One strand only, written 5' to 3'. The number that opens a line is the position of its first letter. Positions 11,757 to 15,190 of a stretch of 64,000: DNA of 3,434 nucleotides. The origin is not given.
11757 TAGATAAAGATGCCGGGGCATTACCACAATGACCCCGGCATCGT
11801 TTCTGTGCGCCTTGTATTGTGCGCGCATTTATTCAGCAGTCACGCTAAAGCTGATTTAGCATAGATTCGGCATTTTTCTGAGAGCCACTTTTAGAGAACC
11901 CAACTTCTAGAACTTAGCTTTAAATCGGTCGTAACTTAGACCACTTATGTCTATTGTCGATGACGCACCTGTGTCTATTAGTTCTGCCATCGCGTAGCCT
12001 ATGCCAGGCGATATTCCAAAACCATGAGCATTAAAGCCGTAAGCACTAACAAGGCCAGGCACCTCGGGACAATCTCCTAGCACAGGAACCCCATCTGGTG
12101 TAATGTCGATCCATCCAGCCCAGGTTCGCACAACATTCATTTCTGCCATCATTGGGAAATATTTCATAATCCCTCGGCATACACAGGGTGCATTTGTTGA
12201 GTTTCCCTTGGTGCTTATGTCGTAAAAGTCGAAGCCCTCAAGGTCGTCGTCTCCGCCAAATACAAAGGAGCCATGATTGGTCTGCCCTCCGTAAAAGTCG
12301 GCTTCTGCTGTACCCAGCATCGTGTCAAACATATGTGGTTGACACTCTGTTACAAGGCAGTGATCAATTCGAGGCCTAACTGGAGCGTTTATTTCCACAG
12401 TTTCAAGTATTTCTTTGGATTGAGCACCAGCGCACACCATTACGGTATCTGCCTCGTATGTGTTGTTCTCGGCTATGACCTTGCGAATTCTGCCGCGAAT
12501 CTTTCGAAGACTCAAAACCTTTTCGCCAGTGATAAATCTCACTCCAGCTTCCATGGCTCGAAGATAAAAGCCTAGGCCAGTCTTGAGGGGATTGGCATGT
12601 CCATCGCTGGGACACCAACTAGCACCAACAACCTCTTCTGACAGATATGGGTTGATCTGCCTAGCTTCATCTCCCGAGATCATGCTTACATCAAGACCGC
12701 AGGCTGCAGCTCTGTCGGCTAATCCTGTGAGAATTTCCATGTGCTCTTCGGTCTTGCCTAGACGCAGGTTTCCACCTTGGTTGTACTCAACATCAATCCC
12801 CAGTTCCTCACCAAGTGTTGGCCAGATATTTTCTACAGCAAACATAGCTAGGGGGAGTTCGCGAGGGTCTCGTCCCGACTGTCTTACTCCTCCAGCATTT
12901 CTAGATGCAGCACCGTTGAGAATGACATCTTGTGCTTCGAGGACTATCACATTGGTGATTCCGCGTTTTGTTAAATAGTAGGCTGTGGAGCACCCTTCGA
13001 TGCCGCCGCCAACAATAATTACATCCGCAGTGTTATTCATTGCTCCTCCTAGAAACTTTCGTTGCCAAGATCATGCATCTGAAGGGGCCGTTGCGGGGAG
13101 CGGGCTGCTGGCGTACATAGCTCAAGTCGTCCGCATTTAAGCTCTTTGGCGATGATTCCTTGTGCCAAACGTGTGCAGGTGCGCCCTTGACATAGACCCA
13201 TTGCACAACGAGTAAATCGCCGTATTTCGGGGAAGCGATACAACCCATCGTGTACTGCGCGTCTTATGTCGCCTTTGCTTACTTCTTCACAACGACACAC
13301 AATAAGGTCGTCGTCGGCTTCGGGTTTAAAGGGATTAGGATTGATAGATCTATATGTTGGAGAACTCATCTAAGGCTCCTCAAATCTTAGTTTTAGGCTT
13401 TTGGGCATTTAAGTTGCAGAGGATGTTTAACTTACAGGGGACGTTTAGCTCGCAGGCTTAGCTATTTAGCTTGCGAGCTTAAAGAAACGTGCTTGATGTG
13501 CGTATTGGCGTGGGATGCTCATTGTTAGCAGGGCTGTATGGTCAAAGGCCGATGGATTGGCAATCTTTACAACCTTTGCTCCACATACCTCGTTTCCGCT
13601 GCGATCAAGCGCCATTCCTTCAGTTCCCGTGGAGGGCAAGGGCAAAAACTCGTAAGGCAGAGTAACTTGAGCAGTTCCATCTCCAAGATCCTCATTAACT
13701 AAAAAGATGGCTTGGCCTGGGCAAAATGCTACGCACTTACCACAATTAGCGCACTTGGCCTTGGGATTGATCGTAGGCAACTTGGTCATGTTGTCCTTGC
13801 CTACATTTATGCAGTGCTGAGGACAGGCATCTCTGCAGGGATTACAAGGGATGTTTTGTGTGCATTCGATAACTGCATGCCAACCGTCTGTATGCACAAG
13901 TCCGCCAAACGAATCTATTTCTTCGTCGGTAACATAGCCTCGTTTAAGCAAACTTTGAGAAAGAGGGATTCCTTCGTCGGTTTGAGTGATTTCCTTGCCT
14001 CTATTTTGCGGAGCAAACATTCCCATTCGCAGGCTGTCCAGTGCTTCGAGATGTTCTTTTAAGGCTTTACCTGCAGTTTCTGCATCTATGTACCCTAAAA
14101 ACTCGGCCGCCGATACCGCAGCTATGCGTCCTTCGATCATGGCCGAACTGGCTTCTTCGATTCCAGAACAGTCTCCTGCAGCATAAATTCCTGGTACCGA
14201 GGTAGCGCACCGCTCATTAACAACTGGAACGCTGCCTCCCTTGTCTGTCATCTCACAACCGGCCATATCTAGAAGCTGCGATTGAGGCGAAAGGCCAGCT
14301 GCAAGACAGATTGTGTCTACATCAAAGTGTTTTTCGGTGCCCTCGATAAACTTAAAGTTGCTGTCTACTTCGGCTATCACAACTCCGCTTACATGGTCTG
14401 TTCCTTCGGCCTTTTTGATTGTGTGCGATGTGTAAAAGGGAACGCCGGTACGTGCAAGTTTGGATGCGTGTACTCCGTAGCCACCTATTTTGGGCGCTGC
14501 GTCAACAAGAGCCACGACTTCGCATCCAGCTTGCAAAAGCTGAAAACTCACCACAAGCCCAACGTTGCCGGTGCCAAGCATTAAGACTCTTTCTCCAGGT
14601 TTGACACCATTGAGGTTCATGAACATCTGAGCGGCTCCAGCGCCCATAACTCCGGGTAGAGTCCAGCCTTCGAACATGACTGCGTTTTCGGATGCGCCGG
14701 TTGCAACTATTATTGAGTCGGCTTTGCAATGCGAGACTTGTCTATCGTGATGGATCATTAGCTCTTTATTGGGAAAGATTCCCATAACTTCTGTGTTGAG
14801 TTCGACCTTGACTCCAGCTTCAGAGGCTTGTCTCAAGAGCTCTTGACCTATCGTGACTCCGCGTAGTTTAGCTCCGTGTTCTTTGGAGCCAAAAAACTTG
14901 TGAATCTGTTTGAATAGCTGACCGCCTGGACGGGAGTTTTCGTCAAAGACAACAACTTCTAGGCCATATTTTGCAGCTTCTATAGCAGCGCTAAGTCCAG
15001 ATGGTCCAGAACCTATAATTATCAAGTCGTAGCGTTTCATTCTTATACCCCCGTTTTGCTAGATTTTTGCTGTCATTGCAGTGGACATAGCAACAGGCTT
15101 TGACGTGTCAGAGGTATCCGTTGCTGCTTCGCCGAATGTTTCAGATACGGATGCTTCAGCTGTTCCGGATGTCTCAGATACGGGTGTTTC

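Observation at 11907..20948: Eight-gene minus-strand cluster: four-subunit flavo/Fe-S dehydrogenase set plus OCD-family enzyme, Amt, acyl-CoA synthetase and XRE-cupin regulator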

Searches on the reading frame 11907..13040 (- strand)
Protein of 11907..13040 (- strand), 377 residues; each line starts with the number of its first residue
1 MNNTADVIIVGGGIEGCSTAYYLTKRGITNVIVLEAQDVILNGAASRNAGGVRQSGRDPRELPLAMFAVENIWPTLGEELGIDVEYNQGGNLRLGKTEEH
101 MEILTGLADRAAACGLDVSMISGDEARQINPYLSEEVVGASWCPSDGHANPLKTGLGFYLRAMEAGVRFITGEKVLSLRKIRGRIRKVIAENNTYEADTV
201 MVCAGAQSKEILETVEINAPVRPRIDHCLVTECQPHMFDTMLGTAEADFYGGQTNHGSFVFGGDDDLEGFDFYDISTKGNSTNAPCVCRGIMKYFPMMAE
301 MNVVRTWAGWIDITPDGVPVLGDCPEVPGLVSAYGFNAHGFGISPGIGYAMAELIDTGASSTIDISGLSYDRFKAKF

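Call 3: search_protein_families(library=pfam, proteins=[window:11907-13040:-], max_evalue=0.001)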
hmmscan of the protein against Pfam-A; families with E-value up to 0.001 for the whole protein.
window:11907-13040:- (377 aa): 9 families
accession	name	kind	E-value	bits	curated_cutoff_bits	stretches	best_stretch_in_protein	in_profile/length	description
PF01266.30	DAO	-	2e-67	228.6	27.9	1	6-354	1-353/353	FAD dependent oxidoreductase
PF07992.20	Pyr_redox_2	-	2.6e-08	34.1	26.1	0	108-211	16-114/291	Pyridine nucleotide-disulphide oxidoreductase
PF13450.12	NAD_binding_8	-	9.8e-06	26.2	21.9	1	9-47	1-38/68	NAD(P)-binding Rossmann-like domain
PF00070.33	Pyr_redox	-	4.4e-05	24.4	22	0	7-42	2-36/82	Pyridine nucleotide-disulphide oxidoreductase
PF01593.30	Amino_oxidase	-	0.00015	21.6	19.8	0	18-40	5-26/443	Flavin containing amine oxidoreductase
PF13738.12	Pyr_redox_3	-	0.00027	20.7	30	0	8-39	1-32/305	Pyridine nucleotide-disulphide oxidoreductase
PF00890.30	FAD_binding_2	-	0.00033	20.4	20.4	0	6-40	1-34/414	FAD binding domain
PF01946.23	Thi4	-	0.00053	19.7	26.2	1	5-37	18-50/235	Thi4 family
PF01494.25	FAD_binding_3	-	0.00068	19.4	22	0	5-34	2-31/349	FAD binding domain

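Call 4: search_protein_families(library=ncbifam, proteins=[window:11907-13040:-], max_evalue=0.001)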
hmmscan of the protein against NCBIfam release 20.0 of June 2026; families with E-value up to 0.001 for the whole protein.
window:11907-13040:- (377 aa): 36 families (the best 25 are shown)
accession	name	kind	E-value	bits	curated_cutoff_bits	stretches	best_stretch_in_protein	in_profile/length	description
TIGR01373.1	soxB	subfamily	1.3e-43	149.4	529.45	1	4-374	30-400/407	sarcosine oxidase subunit beta family protein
TIGR02352.1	thiamin_ThiO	equivalog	1.5e-36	126.2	250.8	1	7-357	1-349/351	glycine oxidase ThiO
NF001933.0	PRK00711.1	subfamily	6.3e-28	97.9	383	2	74-375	120-418/429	D-amino acid dehydrogenase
NF008425.0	PRK11259.1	equivalog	4.4e-26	91.7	257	1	2-374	2-376/377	N-methyl-L-tryptophan oxidase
TIGR03364.1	HpnW_proposed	hypoth_equivalog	4.1e-22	78.8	285.1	1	6-214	2-203/365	TIGR03364 family FAD-dependent oxidoreductase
TIGR01377.1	soxA_mon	subfamily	1.5e-20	73.4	479.65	1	6-375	2-377/381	amino oxidase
NF050086.1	pipecolate_AmaA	exception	1.1e-17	63.8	600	2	3-213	24-242/425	L-pipecolate oxidase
NF009074.0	PRK12409.1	equivalog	1.9e-15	56.9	494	1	64-223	110-273/410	D-amino acid dehydrogenase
NF033460.1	glycerol3P_ox_II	equivalog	2.4e-15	56.5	460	1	5-216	2-216/361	type 2 glycerol-3-phosphate oxidase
TIGR03377.1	glycerol3P_GlpA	equivalog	6.4e-14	51.4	552.8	1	6-309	1-302/530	anaerobic glycerol-3-phosphate dehydrogenase subunit GlpA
NF008726.1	PRK11728.1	equivalog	3.5e-12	45.9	299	1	6-219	2-213/389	L-2-hydroxyglutarate oxidase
NF002480.1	PRK01747.1-1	equivalog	6.9e-12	44.6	540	1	4-328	248-569/645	bifunctional tRNA (5-methylaminomethyl-2-thiouridine)(34)-methyltransferase MnmC2/FAD-dependent 5-carboxymethylaminomethyl-2-thiouridine(34)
NF008313.0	PRK11101.1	equivalog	4e-11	42.2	425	1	3-216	7-221/548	anaerobic glycerol-3-phosphate dehydrogenase subunit A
NF040813.1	pro_dh_Thprot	equivalog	9.1e-10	38.1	600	1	7-52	2-43/362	D-proline dehydrogenase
TIGR03329.1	Phn_aa_oxid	hypoth_equivalog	7.5e-09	34.9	632.8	1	286-345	322-381/460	putative aminophosphonate oxidoreductase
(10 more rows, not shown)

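Call 6: search_solved_structures(query=window:11907-13040:-, max_evalue=0.00001)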
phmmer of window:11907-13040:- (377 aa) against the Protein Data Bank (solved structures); distinct sequences matched with E-value up to 0.00001: 36.
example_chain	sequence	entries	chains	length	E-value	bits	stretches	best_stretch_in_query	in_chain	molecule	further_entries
1y56_B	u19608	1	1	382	2.6e-32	115.5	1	5-360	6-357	sarcosine oxidase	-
3ada_B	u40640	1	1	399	7e-27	97.6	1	4-355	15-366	SARCOSINE OXIDASE BETA SUBUNIT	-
1vrq_B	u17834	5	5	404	7.3e-27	97.6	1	4-355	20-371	Sarcosine oxidase beta subunit | Subunit beta of sarcosine oxidase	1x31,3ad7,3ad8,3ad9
2gag_B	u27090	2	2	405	3.8e-26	95.2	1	5-357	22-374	heterotetrameric sarcosine oxidase beta-subunit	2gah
7cyx_A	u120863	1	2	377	2.3e-25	92.6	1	5-357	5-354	Glycine oxidase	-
1pj5_A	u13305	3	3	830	5.8e-22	81.4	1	3-226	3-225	N,N-dimethylglycine oxidase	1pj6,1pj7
4ysh_A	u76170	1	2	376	8.5e-22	80.9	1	3-372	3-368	Glycine oxidase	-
3gsi_A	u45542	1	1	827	1.8e-21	79.8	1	6-226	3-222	N,N-dimethylglycine oxidase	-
5fjm_A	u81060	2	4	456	8.2e-18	67.8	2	4-220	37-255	L-AMINO ACID DEAMINASE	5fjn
3if9_A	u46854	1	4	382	1.8e-16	63.3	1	6-356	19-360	Glycine oxidase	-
1ryi_A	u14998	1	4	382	1.6e-15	60.2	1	6-355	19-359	GLYCINE OXIDASE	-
9woz_A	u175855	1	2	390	1.7e-15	60.1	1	6-355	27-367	Glycine oxidase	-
1ng3_A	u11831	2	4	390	2.3e-15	59.7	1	6-356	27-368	Glycine oxidase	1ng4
5i39_A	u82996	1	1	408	3.4e-15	59.2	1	4-225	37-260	L-amino acid deaminase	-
5hxw_A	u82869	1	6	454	4.8e-15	58.7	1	4-225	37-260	L-amino acid deaminase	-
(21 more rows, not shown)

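Call 49: search_dna_similar(query=window:11907-13040:-, collection=plasmids, mode=protein, max_evalue=1e-20, max_rows=30)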
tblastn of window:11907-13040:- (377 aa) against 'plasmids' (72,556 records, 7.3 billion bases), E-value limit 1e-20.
Records with a match: 381; places in all: 457; records where one place covers at least 80% of the query: 354.
Best place of each record, by identity: <60% 381.
By first word of the organism name: Agrobacterium 53; Pseudosulfitobacter 43; Sinorhizobium 35; Ralstonia 31; Rhizobium 28; Paracoccus 20; Azospirillum 17; Sphingobium 13; Paraburkholderia 12; Shinella 10; and 56 more.
By predicted mobility (MOB-suite, as given by PLSDB): non-mobilizable 270; conjugative 74; mobilizable 37.
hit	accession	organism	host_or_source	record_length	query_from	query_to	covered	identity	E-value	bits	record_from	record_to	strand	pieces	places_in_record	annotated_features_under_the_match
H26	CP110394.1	Burkholderia sp. JSH-S8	Tetrastigma hemsleyanum Diels et Gilg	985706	6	376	98%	34.2%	9e-39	154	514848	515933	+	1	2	FAD-binding oxidoreductase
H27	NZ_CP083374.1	Ensifer canadensis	Melilotus albus,Cell Culture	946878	4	374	98%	34.0%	3e-47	179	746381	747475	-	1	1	FAD-dependent oxidoreductase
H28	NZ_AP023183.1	Paraburkholderia sp. PGU19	Physopelta gutta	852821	1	375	99%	33.5%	9e-50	186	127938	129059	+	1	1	FAD-binding oxidoreductase | FAD-dependent oxidoreductase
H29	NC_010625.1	Paraburkholderia phymatum STM815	-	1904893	1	373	99%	33.5%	4e-40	158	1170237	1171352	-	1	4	record has no annotation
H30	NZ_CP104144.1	Rhizobium sullae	Sulla coronaria,cell culture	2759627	6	373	98%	33.9%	2e-41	162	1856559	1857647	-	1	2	record has no annotation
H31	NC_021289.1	Caballeronia insecticola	-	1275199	6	374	98%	33.7%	4e-40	158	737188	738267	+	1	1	none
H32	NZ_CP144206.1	Sinorhizobium chiapasense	mixed culture,rhizosphere soil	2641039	4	374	98%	33.3%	3e-44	171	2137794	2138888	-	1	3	none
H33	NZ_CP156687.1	Burkholderia stagnalis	Bacterial cells,soils collected in ...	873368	6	376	98%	33.2%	4e-37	150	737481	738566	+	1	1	FAD-dependent oxidoreductase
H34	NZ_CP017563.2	Paraburkholderia sprentiae WSM5005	Lebeckia ambigua,root nodule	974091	1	375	99%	32.6%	7e-43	166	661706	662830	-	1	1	FAD-binding oxidoreductase | FAD/NAD(P)-binding oxidoreductase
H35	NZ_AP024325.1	Caballeronia sp. NK8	-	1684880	6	375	98%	33.1%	7e-38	152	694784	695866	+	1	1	none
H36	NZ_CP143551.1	Burkholderia multivorans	Homo sapiens,bronchoalveolar lavage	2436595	6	376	98%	32.9%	1e-33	139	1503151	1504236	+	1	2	none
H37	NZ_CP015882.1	Ensifer adhaerens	silty clay loam soil (pH 6.1)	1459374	4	374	98%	32.8%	1e-43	169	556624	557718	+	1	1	none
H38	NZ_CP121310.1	Ensifer adhaerens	bacterial colony,soil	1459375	4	374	98%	32.8%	1e-43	169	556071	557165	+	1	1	none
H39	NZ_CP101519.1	Ensifer adhaerens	cell cuture,rhizosphere soil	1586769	4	374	98%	32.8%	1e-43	169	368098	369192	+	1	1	none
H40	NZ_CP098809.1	Ensifer adhaerens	whole organism,soil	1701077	4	374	98%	32.8%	1e-43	169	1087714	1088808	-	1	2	none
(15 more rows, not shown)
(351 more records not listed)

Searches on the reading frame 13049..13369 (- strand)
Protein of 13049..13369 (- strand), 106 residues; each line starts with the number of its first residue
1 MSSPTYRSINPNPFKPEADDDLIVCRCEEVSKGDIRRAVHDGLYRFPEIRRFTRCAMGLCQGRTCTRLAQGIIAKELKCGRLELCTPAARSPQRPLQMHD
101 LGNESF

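Call 3: search_protein_families(library=pfam, proteins=[window:13049-13369:-], max_evalue=0.001)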
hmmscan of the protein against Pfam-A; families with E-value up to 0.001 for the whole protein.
window:13049-13369:- (106 aa): 2 families
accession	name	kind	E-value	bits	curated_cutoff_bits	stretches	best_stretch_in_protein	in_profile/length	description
PF04324.20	Fer2_BFD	-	1.3e-11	45.1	26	1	23-74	1-49/50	BFD-like [2Fe-2S] binding domain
PF17806.6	SO_alpha_A3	-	7.6e-09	36.2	23.1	1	25-101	7-83/87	Sarcosine oxidase A3 domain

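Call 4: search_protein_families(library=ncbifam, proteins=[window:13049-13369:-], max_evalue=0.001)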
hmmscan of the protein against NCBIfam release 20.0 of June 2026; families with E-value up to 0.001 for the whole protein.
window:13049-13369:- (106 aa): 3 families
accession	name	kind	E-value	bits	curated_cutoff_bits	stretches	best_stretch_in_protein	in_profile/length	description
TIGR03377.1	glycerol3P_GlpA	equivalog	2.3e-10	39.7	552.8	1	15-76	414-476/530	anaerobic glycerol-3-phosphate dehydrogenase subunit GlpA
NF008313.0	PRK11101.1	equivalog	1.6e-08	33.6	425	1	15-75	424-485/548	anaerobic glycerol-3-phosphate dehydrogenase subunit A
TIGR02374.1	nitri_red_nirB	equivalog_domain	5.3e-06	25.1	578.35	1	19-77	414-469/794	nitrite reductase large subunit NirB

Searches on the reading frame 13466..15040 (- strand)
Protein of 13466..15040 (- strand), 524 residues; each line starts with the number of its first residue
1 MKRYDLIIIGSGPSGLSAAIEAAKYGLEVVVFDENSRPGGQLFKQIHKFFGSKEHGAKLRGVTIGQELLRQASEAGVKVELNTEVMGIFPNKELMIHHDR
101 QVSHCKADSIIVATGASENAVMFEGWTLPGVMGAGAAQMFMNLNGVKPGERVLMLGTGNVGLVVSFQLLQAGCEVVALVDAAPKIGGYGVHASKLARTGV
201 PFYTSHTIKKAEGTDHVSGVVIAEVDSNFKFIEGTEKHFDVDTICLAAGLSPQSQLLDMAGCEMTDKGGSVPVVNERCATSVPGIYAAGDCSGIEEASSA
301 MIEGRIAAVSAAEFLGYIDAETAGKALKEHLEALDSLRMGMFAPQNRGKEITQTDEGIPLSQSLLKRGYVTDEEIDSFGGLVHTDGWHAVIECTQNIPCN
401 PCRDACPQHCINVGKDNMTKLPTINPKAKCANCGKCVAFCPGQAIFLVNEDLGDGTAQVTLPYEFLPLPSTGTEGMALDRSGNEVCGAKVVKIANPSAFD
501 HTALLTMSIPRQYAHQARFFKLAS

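Call 3: search_protein_families(library=pfam, proteins=[window:13466-15040:-], max_evalue=0.001)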
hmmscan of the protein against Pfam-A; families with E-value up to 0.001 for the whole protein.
window:13466-15040:- (524 aa): 14 families
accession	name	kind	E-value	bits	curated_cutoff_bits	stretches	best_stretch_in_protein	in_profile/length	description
PF07992.20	Pyr_redox_2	-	9.5e-43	147.1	26.1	1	4-304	1-291/291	Pyridine nucleotide-disulphide oxidoreductase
PF13738.12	Pyr_redox_3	-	7.3e-14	52.1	30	1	7-289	1-305/305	Pyridine nucleotide-disulphide oxidoreductase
PF01266.30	DAO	-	1.8e-13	51.2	27.9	1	5-40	1-37/353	FAD dependent oxidoreductase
PF03486.20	HI0933_like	-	1.8e-12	47.7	50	1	5-41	2-38/244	HI0933-like protein Rossmann domain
PF13450.12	NAD_binding_8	-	2.3e-12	47.4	21.9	1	8-44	1-37/68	NAD(P)-binding Rossmann-like domain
PF00070.33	Pyr_redox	-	7.9e-10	39.6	22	0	151-222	1-79/82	Pyridine nucleotide-disulphide oxidoreductase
PF12831.13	FAD_oxidored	-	1.6e-08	34.7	27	1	5-74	1-70/416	FAD dependent oxidoreductase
PF00890.30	FAD_binding_2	-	2.9e-07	30.5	20.4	1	5-42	1-38/414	FAD binding domain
PF01946.23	Thi4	-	1.4e-05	24.9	26.2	1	4-41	18-56/235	Thi4 family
PF01134.28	GIDA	-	1.7e-05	24.6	22.1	0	5-36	1-32/391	Glucose inhibited division protein A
PF12838.12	Fer4_7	-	7.7e-05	23.5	27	1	398-443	4-51/52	4Fe-4S dicluster domain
PF01494.25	FAD_binding_3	-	7.8e-05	22.5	22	0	4-36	2-34/349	FAD binding domain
PF01593.30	Amino_oxidase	-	0.00036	20.4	19.8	0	53-128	190-268/443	Flavin containing amine oxidoreductase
PF13187.11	Fer4_9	-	0.0004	20.8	27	1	393-445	2-52/52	4Fe-4S dicluster domain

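Call 4: search_protein_families(library=ncbifam, proteins=[window:13466-15040:-], max_evalue=0.001)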
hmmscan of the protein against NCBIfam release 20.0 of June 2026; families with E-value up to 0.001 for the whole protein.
window:13466-15040:- (524 aa): 123 families (the best 25 are shown)
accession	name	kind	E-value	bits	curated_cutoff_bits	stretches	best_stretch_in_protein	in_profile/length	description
TIGR01372.1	soxA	subfamily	5.1e-38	130.5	1164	1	5-331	170-498/996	sarcosine oxidase subunit alpha family protein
TIGR01292.1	TRX_reduct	equivalog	5.2e-35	120.7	343.45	1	4-315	1-300/300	thioredoxin-disulfide reductase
TIGR01350.1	lipoamide_DH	equivalog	3.2e-23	82.2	408.8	2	84-313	109-331/461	dihydrolipoyl dehydrogenase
TIGR03140.1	AhpF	equivalog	5.5e-23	81.3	502.9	1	2-314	211-511/515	alkyl hydroperoxide reductase subunit F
TIGR02053.1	MerA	equivalog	6.7e-20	71.5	454.45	1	96-312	121-329/465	mercury(II) reductase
NF003585.0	PRK05249.1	equivalog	2.9e-19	69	465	2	2-41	5-44/464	Si-specific NAD(P)(+) transhydrogenase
NF009410.0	PRK12771.1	subfamily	7e-19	67.8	516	1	7-450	142-565/566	NAD(P)-binding protein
TIGR03143.1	AhpF_homolog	hypoth_equivalog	3.9e-18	65.3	687.65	1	3-322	4-315/555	putative alkyl hydroperoxide reductase F subunit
TIGR01317.1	GOGAT_sm_gam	subfamily_domain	6.6e-17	61.5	447.7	2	229-315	391-478/485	glutamate synthase small subunit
NF009454.0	PRK12814.1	equivalog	1.5e-16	60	916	2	7-178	197-352/657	putative NADPH-dependent glutamate synthase small subunit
NF009409.0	PRK12770.1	subfamily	3.2e-16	59.4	343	1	6-315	21-350/360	putative glutamate synthase subunit beta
TIGR01316.1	gltA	equivalog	3.4e-16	59.1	471.75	2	7-136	137-249/449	NADPH-dependent glutamate synthase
TIGR04018.1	Bthiol_YpdA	hypoth_equivalog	2.8e-15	56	339.9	2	73-308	81-306/316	YpdA family putative bacillithiol disulfide reductase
NF004776.0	PRK06116.1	equivalog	1.5e-14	53.9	480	1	91-304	120-318/450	glutathione-disulfide reductase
NF010590.0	PRK13984.1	equivalog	2.1e-14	52.6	946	1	6-49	291-334/611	putative oxidoreductase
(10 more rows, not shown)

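Call 7: search_solved_structures(query=window:13466-15040:-, max_evalue=0.00001)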
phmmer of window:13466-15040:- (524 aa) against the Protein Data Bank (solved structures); distinct sequences matched with E-value up to 0.00001: 140 (the best 60 are shown).
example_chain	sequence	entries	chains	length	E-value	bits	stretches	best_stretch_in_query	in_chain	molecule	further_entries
2gag_A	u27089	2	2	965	1e-20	77.5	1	5-328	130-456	heterotetrameric sarcosine oxidase alpha-subunit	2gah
1vrq_A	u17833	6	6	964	1.3e-17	67.2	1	5-318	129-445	Sarcosine oxidase alpha subunit | Subunit alpha of sarcosine oxidase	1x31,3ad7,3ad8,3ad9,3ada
3cty_A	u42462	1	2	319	5.4e-17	65.2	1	3-310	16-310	Thioredoxin reductase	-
1y56_A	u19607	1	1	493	2.2e-15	59.9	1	5-157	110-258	hypothetical protein PH1363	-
4gcm_A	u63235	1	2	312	2.7e-15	59.6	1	4-319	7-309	Thioredoxin reductase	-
7aaw_A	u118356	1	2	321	2.8e-15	59.5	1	2-315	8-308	Thioredoxin reductase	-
4zn0_A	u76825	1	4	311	7.3e-15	58.2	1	3-316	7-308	Thioredoxin reductase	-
5jca_L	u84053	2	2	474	5.8e-14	55.2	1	6-315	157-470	NADH-dependent Ferredoxin:NADP Oxidoreductase (NfnI) subunit alpha | NADH-dependent Ferredoxin:NADP Oxidoreductase subunit alpha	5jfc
2q7v_A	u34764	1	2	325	1.1e-13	54.3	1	3-294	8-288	Thioredoxin reductase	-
2eq6_A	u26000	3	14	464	1.9e-13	53.5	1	150-313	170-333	Pyruvate dehydrogenase complex, dihydrolipoamide dehydrogenase E3 component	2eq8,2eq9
3f8d_A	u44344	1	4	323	2e-13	53.4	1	3-315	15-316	Thioredoxin reductase (TrxB-3)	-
1fl2_A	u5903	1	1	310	2.3e-13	53.2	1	4-315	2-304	ALKYL HYDROPEROXIDE REDUCTASE SUBUNIT F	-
3f8p_A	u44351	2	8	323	2.5e-13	53.1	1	3-315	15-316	Thioredoxin reductase (TrxB-3)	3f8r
4o5q_A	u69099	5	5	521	5.8e-13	51.9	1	3-315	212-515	Alkyl hydroperoxide reductase subunit F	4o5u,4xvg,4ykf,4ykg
7jyp_A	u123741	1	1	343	9.3e-13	51.2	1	3-312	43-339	Thioredoxin reductase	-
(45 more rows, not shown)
